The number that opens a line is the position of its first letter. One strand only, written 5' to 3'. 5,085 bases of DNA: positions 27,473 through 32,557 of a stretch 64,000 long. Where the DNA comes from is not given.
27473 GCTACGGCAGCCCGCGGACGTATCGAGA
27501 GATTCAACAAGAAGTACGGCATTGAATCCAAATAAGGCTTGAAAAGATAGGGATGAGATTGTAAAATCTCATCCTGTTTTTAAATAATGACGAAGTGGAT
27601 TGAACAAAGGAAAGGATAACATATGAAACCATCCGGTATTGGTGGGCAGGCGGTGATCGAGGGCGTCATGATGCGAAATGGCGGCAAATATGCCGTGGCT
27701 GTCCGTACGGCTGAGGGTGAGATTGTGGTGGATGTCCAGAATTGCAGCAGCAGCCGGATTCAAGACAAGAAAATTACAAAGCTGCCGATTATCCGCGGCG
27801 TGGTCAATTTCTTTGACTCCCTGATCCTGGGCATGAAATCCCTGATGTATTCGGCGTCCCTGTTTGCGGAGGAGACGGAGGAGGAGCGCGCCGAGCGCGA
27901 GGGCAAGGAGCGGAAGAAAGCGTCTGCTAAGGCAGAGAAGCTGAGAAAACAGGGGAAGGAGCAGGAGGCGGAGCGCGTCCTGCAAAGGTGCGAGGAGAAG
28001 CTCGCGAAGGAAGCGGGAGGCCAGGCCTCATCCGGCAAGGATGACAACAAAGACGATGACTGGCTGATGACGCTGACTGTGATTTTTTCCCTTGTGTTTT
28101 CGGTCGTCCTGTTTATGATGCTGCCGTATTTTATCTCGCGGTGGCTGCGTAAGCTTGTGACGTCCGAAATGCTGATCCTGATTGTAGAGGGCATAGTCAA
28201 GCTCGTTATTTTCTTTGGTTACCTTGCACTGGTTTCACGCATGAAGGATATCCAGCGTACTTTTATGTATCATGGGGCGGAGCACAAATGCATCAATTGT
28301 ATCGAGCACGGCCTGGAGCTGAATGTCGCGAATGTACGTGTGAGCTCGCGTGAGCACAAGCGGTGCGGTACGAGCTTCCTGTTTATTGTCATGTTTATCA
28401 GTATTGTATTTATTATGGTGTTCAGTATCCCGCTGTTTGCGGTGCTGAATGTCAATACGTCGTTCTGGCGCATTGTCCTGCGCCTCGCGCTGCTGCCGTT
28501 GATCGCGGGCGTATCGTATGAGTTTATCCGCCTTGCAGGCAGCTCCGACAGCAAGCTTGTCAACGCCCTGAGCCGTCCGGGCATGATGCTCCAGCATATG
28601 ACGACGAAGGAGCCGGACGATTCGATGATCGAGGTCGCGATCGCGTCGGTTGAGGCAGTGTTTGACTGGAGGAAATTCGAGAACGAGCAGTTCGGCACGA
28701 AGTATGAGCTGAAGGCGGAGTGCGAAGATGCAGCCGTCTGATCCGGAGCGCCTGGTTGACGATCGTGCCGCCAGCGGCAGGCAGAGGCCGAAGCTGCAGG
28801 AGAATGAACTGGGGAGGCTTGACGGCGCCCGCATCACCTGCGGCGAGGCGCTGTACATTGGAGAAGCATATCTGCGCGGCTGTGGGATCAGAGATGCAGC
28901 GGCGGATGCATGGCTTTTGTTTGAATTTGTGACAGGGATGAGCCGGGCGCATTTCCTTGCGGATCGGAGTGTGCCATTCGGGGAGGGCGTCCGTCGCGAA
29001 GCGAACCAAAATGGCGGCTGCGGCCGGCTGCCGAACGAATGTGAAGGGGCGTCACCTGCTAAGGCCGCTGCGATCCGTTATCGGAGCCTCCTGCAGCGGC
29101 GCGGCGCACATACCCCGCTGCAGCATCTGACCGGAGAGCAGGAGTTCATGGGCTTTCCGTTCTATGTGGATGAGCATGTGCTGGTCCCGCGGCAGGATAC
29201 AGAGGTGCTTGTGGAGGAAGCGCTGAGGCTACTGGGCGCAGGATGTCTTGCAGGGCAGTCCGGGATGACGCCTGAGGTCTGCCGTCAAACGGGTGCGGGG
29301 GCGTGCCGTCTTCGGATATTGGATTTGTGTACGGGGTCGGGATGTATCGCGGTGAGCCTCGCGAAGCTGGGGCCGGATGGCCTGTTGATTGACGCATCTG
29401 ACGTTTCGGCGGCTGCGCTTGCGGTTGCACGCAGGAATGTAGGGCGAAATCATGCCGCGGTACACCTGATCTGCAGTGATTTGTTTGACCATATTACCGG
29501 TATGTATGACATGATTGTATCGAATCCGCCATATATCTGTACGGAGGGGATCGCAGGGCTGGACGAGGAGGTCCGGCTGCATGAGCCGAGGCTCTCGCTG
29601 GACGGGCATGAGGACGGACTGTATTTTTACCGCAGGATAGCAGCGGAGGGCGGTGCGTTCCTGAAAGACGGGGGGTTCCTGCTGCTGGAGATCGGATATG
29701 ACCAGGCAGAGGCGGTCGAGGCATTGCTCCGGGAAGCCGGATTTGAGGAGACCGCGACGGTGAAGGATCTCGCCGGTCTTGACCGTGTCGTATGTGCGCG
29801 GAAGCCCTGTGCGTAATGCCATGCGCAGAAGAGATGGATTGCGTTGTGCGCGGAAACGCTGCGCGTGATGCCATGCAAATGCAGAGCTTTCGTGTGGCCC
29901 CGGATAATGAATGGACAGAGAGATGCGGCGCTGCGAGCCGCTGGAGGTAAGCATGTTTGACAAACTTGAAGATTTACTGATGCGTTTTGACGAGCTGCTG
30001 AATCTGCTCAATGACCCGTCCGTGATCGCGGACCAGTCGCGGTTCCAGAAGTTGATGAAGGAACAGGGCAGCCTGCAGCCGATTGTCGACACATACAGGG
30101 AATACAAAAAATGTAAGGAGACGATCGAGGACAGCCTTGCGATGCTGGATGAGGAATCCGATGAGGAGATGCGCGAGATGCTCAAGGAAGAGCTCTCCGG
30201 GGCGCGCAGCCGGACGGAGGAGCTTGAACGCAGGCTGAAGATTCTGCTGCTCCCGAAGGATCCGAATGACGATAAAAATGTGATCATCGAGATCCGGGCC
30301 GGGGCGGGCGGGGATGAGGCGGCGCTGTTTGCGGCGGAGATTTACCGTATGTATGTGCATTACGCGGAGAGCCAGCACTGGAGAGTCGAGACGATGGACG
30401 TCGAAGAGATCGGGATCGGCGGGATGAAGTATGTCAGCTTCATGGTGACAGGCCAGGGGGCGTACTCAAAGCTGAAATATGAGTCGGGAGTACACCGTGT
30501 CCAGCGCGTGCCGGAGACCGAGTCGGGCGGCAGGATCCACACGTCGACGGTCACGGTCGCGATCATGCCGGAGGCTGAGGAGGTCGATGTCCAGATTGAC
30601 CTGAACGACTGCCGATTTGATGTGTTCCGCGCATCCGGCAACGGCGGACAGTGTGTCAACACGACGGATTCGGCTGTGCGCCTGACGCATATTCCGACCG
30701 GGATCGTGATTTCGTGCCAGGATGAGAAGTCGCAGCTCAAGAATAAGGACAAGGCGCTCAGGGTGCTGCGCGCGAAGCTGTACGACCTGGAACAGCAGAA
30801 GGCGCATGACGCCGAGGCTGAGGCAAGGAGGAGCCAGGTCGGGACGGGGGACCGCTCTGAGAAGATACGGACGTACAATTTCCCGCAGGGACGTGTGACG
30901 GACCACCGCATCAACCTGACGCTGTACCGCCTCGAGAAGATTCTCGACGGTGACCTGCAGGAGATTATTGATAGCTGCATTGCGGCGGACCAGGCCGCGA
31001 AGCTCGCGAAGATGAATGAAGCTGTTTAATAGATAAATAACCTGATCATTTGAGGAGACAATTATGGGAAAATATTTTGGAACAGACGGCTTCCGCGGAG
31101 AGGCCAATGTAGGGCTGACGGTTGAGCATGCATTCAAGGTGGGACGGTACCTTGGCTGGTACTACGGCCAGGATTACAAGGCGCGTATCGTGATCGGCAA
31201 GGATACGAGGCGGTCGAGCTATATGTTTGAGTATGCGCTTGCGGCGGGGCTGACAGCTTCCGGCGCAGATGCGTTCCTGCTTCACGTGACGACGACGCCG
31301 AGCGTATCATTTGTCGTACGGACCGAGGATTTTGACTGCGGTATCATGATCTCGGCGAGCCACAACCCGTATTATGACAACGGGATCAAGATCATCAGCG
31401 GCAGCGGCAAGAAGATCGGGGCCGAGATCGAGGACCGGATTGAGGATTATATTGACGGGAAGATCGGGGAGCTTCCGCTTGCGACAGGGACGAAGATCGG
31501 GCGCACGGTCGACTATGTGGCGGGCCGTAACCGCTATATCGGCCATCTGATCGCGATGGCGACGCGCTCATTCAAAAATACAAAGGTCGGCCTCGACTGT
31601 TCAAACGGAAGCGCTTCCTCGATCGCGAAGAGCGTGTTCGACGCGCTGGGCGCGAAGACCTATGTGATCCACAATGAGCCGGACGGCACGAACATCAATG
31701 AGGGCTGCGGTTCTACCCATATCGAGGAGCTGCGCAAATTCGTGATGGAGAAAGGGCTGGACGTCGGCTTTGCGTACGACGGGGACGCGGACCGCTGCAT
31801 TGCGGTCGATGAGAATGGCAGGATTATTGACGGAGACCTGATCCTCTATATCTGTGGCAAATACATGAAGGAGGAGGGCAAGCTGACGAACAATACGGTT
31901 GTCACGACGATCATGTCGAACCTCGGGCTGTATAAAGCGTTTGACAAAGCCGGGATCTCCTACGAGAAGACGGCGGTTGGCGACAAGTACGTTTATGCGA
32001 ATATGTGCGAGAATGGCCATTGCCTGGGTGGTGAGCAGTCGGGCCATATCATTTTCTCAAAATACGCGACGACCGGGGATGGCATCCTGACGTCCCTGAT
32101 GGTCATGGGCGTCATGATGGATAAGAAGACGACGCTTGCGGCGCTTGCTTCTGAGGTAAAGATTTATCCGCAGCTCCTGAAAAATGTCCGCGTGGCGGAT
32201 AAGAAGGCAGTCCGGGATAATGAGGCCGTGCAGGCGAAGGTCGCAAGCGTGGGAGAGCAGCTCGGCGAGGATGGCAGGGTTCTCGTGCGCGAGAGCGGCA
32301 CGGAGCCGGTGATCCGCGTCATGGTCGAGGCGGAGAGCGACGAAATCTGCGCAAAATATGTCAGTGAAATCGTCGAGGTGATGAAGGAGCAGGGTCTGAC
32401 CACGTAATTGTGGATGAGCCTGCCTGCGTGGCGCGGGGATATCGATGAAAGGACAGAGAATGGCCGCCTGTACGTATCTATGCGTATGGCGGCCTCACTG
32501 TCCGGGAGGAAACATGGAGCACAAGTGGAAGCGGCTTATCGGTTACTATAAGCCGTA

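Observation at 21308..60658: Unrecognised dispersed two-hairpin element of about 95 bp, 7 copies in 64 kb, with covarying stems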

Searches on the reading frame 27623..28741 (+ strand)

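Call 29: search_protein_families(library=pfam, proteins=[window:27623-28741:+])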
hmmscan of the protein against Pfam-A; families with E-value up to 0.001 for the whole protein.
window:27623-28741:+ (372 aa): 1 family
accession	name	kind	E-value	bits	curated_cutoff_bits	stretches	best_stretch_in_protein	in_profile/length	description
PF07136.16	DUF1385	-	4e-92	308.1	22.1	1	54-349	1-227/227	Protein of unknown function (DUF1385)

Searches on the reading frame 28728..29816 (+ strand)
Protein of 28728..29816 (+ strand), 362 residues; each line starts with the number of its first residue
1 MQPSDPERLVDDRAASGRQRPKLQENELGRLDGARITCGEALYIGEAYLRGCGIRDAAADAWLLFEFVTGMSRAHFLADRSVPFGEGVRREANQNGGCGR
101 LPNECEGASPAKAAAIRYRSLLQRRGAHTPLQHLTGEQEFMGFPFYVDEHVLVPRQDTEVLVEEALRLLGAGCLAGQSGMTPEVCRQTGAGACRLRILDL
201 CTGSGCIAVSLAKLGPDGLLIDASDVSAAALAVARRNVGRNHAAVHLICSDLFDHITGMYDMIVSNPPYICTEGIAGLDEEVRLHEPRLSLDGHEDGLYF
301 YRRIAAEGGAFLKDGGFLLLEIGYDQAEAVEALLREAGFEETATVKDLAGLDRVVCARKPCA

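Call 29: search_protein_families(library=pfam, proteins=[window:28728-29816:+])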
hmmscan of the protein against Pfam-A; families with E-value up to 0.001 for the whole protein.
window:28728-29816:+ (362 aa): 4 families
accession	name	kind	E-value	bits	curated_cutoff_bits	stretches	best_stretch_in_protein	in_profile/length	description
PF05175.20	MTS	-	2.6e-14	53.6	23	1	196-269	34-108/170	Methyltransferase small domain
PF17827.6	PrmC_N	-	6.4e-13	49.5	23.4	1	40-85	1-46/71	PrmC N-terminal domain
PF06325.19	PrmA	-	1.5e-06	28.3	22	1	196-266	164-233/296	Ribosomal protein L11 methyltransferase (PrmA)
PF13649.12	Methyltransf_25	-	1.9e-06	28.9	27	1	197-265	1-70/97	Methyltransferase domain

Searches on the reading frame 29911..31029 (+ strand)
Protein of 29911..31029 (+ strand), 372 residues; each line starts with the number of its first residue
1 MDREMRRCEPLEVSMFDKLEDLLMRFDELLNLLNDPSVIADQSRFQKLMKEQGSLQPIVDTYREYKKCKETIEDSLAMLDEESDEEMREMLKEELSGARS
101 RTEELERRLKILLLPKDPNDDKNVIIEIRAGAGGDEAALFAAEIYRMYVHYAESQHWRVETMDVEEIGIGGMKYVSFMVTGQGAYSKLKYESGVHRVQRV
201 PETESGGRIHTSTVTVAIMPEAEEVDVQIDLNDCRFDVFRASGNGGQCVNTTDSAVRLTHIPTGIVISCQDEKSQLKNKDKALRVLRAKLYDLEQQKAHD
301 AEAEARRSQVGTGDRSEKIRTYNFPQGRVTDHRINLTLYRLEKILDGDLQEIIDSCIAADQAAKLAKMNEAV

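Call 29: search_protein_families(library=pfam, proteins=[window:29911-31029:+])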
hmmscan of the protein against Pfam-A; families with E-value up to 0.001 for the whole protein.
window:29911-31029:+ (372 aa): 2 families
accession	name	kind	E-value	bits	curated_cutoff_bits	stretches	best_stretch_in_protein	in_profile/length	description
PF03462.23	PCRF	-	1.2e-76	257.3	24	1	24-216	3-194/194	PCRF domain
PF00472.26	RF-1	-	2e-43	147.4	35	1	223-333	1-116/116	RF-1 domain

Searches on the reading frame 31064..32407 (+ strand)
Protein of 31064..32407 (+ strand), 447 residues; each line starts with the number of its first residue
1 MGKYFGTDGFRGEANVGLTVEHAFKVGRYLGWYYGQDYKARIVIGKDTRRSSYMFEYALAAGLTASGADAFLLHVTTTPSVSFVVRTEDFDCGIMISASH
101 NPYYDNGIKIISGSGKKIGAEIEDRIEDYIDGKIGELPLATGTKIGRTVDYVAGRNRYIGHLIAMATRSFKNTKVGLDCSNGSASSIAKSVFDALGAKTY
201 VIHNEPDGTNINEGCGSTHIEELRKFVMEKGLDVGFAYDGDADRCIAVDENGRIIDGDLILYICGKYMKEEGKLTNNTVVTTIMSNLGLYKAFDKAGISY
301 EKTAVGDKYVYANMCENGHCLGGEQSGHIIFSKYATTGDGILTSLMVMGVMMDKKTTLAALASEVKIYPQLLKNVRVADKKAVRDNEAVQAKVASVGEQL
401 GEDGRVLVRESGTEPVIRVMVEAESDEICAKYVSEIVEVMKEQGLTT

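Call 29: search_protein_families(library=pfam, proteins=[window:31064-32407:+])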
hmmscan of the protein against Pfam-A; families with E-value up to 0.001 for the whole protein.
window:31064-32407:+ (447 aa): 4 families
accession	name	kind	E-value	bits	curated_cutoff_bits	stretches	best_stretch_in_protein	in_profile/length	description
PF02878.22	PGM_PMM_I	-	2.6e-40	137.7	22.5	1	3-131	2-132/138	Phosphoglucomutase/phosphomannomutase, alpha/beta/alpha domain I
PF02880.22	PGM_PMM_III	-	6.5e-34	116.9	20.7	1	256-364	1-110/115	Phosphoglucomutase/phosphomannomutase, alpha/beta/alpha domain III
PF00408.26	PGM_PMM_IV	-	1.2e-19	70.5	23.1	1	372-438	1-67/68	Phosphoglucomutase/phosphomannomutase, C-terminal domain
PF02879.22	PGM_PMM_II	-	2e-15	57.6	29.3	1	158-252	3-103/103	Phosphoglucomutase/phosphomannomutase, alpha/beta/alpha domain II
